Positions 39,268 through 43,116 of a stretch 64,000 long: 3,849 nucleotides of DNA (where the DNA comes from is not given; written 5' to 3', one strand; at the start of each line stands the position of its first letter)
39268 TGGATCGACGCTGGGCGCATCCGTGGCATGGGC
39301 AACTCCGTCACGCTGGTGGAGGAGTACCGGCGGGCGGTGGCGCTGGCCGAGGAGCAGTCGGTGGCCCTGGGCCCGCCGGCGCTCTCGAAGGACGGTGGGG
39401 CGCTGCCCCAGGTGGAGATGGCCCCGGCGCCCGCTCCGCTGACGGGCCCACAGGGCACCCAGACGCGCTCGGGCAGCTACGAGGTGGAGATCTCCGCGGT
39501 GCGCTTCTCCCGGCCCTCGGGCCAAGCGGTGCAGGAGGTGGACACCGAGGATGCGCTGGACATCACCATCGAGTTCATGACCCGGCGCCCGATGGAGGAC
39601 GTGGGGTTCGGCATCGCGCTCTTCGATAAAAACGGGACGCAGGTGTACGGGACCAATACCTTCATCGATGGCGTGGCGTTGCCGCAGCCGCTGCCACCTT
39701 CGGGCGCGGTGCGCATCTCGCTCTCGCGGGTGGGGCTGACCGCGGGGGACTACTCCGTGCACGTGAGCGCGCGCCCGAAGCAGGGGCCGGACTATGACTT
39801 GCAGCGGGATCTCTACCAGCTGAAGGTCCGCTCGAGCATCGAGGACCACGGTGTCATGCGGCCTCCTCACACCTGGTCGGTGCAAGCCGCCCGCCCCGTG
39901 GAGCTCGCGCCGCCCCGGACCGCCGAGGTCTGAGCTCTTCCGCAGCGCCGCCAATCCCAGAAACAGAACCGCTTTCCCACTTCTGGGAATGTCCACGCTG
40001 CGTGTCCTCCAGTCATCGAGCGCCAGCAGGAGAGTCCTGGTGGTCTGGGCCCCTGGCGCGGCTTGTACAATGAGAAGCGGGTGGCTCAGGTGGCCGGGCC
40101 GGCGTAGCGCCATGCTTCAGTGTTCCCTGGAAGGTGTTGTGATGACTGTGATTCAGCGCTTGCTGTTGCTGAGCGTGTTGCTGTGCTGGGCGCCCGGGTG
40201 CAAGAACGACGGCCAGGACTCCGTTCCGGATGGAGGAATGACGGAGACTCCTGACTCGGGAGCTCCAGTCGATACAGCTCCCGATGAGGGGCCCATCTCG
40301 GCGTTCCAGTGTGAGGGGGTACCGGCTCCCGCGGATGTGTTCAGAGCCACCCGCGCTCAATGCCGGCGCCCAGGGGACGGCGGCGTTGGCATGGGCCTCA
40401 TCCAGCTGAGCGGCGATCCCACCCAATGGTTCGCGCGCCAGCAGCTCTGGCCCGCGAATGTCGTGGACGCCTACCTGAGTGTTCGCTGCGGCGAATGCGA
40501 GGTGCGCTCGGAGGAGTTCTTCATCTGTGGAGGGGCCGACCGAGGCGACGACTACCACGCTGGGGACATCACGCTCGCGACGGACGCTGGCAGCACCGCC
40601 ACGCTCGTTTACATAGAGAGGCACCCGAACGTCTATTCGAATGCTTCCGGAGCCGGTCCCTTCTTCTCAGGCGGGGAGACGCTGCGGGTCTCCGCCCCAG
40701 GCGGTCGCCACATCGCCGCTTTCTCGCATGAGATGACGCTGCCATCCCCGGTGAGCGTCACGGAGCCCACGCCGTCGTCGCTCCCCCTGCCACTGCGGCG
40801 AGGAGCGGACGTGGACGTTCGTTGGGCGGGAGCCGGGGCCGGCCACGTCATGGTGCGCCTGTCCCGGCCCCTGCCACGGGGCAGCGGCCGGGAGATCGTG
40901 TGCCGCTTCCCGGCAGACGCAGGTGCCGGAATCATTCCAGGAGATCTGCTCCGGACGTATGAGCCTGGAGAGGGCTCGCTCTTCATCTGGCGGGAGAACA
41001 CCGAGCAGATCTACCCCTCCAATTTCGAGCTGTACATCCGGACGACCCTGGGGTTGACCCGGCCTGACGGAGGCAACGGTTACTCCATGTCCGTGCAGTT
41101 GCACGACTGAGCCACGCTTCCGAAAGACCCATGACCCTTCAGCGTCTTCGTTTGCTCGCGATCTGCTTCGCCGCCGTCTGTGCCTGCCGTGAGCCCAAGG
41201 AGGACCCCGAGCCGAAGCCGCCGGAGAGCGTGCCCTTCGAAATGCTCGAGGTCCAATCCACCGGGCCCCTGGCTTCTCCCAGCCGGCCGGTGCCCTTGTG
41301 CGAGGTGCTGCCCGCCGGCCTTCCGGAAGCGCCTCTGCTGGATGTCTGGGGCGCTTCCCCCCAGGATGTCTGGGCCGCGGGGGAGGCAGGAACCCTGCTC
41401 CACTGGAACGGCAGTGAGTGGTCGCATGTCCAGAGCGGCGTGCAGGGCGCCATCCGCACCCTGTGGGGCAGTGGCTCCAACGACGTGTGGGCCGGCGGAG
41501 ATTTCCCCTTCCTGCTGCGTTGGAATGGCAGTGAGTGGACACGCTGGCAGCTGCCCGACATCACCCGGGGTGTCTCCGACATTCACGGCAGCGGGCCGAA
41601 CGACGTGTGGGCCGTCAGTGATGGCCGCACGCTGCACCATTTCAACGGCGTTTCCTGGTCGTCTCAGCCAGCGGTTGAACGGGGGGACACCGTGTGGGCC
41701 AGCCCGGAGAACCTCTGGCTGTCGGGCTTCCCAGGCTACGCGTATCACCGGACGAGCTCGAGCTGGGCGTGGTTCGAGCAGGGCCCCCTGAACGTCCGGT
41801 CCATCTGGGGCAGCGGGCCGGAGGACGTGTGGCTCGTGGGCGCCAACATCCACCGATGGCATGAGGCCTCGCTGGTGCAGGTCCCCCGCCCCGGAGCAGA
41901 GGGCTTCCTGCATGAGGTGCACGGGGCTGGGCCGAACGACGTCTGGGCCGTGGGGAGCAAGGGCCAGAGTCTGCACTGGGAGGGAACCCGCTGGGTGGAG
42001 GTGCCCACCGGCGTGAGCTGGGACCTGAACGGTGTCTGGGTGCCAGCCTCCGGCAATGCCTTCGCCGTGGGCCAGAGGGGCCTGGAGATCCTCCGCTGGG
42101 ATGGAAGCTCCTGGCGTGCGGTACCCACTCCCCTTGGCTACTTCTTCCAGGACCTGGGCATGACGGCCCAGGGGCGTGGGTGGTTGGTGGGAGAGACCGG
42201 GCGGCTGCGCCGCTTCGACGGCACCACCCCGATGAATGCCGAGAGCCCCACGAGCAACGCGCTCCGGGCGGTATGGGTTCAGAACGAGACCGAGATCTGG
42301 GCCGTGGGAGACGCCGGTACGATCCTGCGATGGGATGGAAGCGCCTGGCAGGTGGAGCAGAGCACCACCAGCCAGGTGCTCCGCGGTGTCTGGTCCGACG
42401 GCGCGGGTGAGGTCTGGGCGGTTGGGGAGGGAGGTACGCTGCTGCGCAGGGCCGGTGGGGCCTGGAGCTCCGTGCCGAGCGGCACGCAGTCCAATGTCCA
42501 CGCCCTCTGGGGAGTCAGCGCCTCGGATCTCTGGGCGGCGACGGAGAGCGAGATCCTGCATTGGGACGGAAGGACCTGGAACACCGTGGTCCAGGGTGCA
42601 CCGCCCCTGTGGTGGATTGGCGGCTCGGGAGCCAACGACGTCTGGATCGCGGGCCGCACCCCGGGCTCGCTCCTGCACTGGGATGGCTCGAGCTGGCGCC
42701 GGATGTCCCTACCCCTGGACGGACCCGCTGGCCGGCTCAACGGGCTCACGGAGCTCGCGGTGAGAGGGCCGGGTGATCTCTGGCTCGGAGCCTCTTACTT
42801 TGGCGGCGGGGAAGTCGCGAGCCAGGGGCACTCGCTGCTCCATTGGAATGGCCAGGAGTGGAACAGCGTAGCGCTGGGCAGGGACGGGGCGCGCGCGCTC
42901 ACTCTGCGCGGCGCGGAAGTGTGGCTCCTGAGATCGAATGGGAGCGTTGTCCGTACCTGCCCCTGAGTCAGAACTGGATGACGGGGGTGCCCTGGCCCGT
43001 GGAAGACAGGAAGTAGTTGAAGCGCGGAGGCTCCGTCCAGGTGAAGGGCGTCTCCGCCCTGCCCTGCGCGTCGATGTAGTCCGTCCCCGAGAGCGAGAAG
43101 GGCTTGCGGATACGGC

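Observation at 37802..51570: ABC-transporter-dependent glycan locus: Wzm/Wzt (with C-terminal binding domain), bifunctional GTs and a methyltransferase-GT fusion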

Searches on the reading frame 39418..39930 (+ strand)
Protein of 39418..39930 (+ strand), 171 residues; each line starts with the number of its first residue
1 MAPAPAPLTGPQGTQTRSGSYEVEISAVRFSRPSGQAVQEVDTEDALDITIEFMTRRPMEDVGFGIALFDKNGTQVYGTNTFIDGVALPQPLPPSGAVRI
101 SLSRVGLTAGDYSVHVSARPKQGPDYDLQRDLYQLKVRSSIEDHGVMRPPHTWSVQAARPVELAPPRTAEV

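Call 52: predict_structure(alignment_id=A2)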
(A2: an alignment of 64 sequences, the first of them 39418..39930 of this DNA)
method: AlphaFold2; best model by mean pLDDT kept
length: 171 residues; sequences in the alignment: 64
mean_pLDDT: 93.3   pTM: 0.86
mean pLDDT of the five models: 93.3, 92.9, 92.7, 91.8, 90.0
residues with pLDDT >= 90: 137; 70-90: 31; 50-70: 3; < 50: 0
segments of 3 or more residues with pLDDT < 50: none
pLDDT, mean of each block of 10 residues (from residue 1): 84 86 97 98 97 97 98 97 97 97 96 98 97 96 84 92 76 53
secondary structure, 60 per line:
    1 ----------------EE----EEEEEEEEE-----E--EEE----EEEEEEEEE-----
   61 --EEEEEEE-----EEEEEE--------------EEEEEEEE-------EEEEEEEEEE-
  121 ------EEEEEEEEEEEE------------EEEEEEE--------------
elements in order: E23-31 E40-42 E47-55 E63-69 E75-80 E95-102 E110-119 E127-138 E151-157

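Call 55: fold_search(model_id=the predicted structure, library=pdb)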
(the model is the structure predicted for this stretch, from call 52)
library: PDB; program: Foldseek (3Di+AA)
matches with E <= 10: 1778; with E <= 0.001: 58
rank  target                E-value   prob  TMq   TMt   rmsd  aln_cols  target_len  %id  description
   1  8dky_A                3.7e-09  1.00  0.69  0.82   2.3       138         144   18  Crystal structure of the Aquifex aeolicus Wzt Carbohydrate Binding Domain bound to 3-O-methyl-D-mannose (released 2022-09-21)
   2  5hno_C                4.6e-09  1.00  0.69  0.71   2.1       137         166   18  The structure of the kdo-capped saccharide binding subunit of the O-12 specific ABC transporter, Wzt (released 2016-03-09)
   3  2r5o_A                5.7e-09  1.00  0.68  0.70   4.5       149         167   20  Crystal structure of the C-terminal domain of wzt (released 2007-12-25)
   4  2r5o_B                6.4e-09  1.00  0.68  0.70   4.5       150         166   19  Crystal structure of the C-terminal domain of wzt (released 2007-12-25)
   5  6o14_B                1.3e-08  1.00  0.65  0.77   7.4       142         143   17  Crystal structure of the Aquifex aeolicus Wzt Carbohydrate Binding Domain (released 2020-01-15)
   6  5hnp_B                1.5e-08  1.00  0.69  0.71   2.0       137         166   18  The structure of the kdo-capped saccharide binding subunit of the O-12 specific ABC transporter, Wzt (released 2016-03-09)
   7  5hno_B                1.6e-08  1.00  0.69  0.70   2.0       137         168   18  The structure of the kdo-capped saccharide binding subunit of the O-12 specific ABC transporter, Wzt (released 2016-03-09)
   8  6o14_A                1.9e-08  1.00  0.66  0.77   7.4       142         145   17  Crystal structure of the Aquifex aeolicus Wzt Carbohydrate Binding Domain (released 2020-01-15)
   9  5hnp_A                2.2e-08  1.00  0.69  0.73   2.0       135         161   18  The structure of the kdo-capped saccharide binding subunit of the O-12 specific ABC transporter, Wzt (released 2016-03-09)
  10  8dl0_C                2.5e-08  1.00  0.67  0.31   2.5       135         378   18  CryoEM structure of the nucleotide-free and open channel A.aeolicus WzmWzt transporter (released 2022-09-21)
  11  8dl0_A                2.6e-08  1.00  0.65  0.30   3.4       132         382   17  CryoEM structure of the nucleotide-free and open channel A.aeolicus WzmWzt transporter (released 2022-09-21)
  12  5hno_A                3.8e-08  1.00  0.70  0.72   1.8       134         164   18  The structure of the kdo-capped saccharide binding subunit of the O-12 specific ABC transporter, Wzt (released 2016-03-09)
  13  8dku_A                5.7e-08  1.00  0.67  0.30   2.5       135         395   18  CryoEM structure of the A. aeolicus WzmWzt transporter bound to the native O antigen (released 2022-09-21)
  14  8dne_C                6.0e-08  1.00  0.61  0.29   3.6       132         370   18  CryoEM structure of the A.aeolicus WzmWzt transporter bound to ATP (released 2022-09-21)
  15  7k2t_C                6.7e-08  1.00  0.63  0.30   2.5       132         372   19  Mg2+/ATP-bound structure of the full-length WzmWzt O antigen ABC transporter in lipid nanodiscs (released 2021-01-13)
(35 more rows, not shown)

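Call 56: search_solved_structures(query=A2, max_evalue=1e-30, show_alignments=2)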
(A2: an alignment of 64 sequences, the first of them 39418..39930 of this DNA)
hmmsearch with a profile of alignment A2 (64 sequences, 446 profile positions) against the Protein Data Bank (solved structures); distinct sequences matched with E-value up to 1e-30: 40.
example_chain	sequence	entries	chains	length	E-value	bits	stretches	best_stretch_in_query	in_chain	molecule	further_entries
8dku_A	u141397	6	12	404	9.1e-86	291.8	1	50-258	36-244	ABC transporter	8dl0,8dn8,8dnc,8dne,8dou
7k2t_A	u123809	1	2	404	5.8e-85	289.1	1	50-258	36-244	ABC transporter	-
6amx_A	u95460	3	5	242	6.7e-77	262.6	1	50-249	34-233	ABC transporter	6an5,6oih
6m96_A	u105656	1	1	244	4.4e-76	259.9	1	50-249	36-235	ABC transporter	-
6jbh_A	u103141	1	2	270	2.7e-71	244.1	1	49-256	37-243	TarH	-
7dd0_A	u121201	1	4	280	1.1e-68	235.5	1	49-267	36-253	Teichoic acids export ATP-binding protein TagH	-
9qfx_C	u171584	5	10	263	6.9e-65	223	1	41-248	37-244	ABC transporter ATP-binding protein | Probable o-antigen/lipopolysaccharide transport ATP-binding protein ABC transporter RfbE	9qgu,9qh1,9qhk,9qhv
9qhw_C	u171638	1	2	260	7.6e-65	222.8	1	41-248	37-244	ABC transporter ATP-binding protein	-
9qhj_C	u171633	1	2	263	4.2e-64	220.4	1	41-248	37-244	Probable o-antigen/lipopolysaccharide transport ATP-binding protein ABC transporter RfbE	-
9qhx_C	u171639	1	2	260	4.6e-64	220.3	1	41-248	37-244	ABC transporter ATP-binding protein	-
9cfl_B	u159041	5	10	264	1.6e-63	218.5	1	12-259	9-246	Teichoic acids export ATP-binding protein TagH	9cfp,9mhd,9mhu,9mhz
8tsi_A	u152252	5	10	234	9e-41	143.5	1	51-256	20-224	ABC transporter ATP-binding protein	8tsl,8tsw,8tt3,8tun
8tsh_A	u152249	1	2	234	5.8e-40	140.8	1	51-256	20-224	ABC transporter ATP-binding protein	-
6fn1_A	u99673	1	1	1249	1.1e-31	113.5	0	47-98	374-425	Human-mouse chimeric ABCB1 (ABCBHM)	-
6ujp_A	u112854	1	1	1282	1.1e-31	113.5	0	47-98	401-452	ATP-dependent translocase ABCB1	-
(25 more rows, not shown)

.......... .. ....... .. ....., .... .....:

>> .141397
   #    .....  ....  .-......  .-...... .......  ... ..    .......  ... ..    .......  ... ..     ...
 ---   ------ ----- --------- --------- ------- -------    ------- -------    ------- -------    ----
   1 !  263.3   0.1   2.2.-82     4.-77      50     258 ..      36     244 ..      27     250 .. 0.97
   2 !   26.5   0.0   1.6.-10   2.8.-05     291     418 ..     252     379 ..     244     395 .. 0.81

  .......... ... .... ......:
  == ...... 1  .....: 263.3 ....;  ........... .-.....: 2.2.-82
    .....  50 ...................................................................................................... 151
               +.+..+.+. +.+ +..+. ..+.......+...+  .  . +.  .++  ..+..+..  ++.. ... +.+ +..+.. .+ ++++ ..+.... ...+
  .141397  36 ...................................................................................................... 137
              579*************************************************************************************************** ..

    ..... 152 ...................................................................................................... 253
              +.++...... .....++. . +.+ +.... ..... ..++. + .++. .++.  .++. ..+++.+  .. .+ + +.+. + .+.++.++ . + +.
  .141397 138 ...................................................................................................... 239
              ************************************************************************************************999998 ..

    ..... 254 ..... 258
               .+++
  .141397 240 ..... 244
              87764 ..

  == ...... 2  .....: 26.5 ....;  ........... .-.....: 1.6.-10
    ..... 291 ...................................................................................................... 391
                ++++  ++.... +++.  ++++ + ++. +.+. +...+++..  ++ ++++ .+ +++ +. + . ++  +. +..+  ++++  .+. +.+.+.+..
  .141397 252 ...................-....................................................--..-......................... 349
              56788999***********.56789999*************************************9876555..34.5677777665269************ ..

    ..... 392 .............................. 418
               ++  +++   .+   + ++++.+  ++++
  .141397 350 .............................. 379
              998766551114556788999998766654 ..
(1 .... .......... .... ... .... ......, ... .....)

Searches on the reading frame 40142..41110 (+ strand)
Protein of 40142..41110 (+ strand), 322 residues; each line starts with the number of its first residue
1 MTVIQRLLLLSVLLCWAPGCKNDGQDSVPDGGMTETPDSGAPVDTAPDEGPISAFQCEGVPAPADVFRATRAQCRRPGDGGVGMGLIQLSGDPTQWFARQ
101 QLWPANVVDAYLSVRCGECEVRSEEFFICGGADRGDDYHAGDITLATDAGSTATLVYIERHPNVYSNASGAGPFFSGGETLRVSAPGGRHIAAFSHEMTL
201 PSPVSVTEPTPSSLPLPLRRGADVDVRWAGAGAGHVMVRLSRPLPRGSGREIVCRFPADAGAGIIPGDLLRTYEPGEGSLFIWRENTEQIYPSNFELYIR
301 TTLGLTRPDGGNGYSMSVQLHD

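Call 5: search_protein_families(library=pfam, proteins=[window:40142-41110:+], max_evalue=0.01)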
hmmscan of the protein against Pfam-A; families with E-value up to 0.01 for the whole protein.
window:40142-41110:+ (322 aa): 0 families

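Call 6: search_protein_families(library=ncbifam, proteins=[window:40142-41110:+], max_evalue=0.01)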
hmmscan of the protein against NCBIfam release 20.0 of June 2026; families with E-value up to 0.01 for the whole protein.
window:40142-41110:+ (322 aa): 0 families

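Call 44: search_protein_families(library=pfam, proteins=[window:40142-41110:+], max_evalue=10)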
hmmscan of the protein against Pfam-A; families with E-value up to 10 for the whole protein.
window:40142-41110:+ (322 aa): 0 families

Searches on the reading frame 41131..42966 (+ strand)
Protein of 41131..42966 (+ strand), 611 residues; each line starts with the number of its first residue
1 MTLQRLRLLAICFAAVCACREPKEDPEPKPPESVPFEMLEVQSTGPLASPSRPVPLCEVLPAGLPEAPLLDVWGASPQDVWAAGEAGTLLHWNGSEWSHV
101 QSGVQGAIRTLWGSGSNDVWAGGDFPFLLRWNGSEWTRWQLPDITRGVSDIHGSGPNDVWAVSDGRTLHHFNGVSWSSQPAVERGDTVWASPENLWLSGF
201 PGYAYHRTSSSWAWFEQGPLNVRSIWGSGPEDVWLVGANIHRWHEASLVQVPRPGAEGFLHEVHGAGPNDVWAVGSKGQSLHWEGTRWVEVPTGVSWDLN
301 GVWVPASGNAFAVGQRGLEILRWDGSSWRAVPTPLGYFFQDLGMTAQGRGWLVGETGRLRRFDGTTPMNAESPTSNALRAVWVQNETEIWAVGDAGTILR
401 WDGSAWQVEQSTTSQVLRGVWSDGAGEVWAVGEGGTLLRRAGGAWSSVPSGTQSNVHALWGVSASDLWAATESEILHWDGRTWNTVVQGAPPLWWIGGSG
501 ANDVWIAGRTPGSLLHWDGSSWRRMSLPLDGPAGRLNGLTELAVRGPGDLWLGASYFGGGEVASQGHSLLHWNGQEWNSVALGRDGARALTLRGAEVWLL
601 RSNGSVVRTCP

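Call 5: search_protein_families(library=pfam, proteins=[window:41131-42966:+], max_evalue=0.01)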
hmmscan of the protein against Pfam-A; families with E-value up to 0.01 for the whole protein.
window:41131-42966:+ (611 aa): 1 family
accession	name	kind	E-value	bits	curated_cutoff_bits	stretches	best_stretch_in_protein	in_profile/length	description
PF12768.13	Rax2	-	1.6e-07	31.4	28.8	0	501-543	135-179/254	Rax2 C-terminal beta propeller domain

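Call 6: search_protein_families(library=ncbifam, proteins=[window:41131-42966:+], max_evalue=0.01)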
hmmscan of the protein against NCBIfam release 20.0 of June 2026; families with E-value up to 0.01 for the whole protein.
window:41131-42966:+ (611 aa): 0 families

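Call 44: search_protein_families(library=pfam, proteins=[window:41131-42966:+], max_evalue=10)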
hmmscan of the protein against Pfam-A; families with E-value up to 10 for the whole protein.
window:41131-42966:+ (611 aa): 2 families
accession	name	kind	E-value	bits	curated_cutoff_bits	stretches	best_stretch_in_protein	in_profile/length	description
PF12768.13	Rax2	-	1.6e-07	31.4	28.8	3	501-543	135-179/254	Rax2 C-terminal beta propeller domain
PF19565.4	DUF6087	-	9.1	7.1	27.1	0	569-591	46-68/99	Family of unknown function (DUF6087)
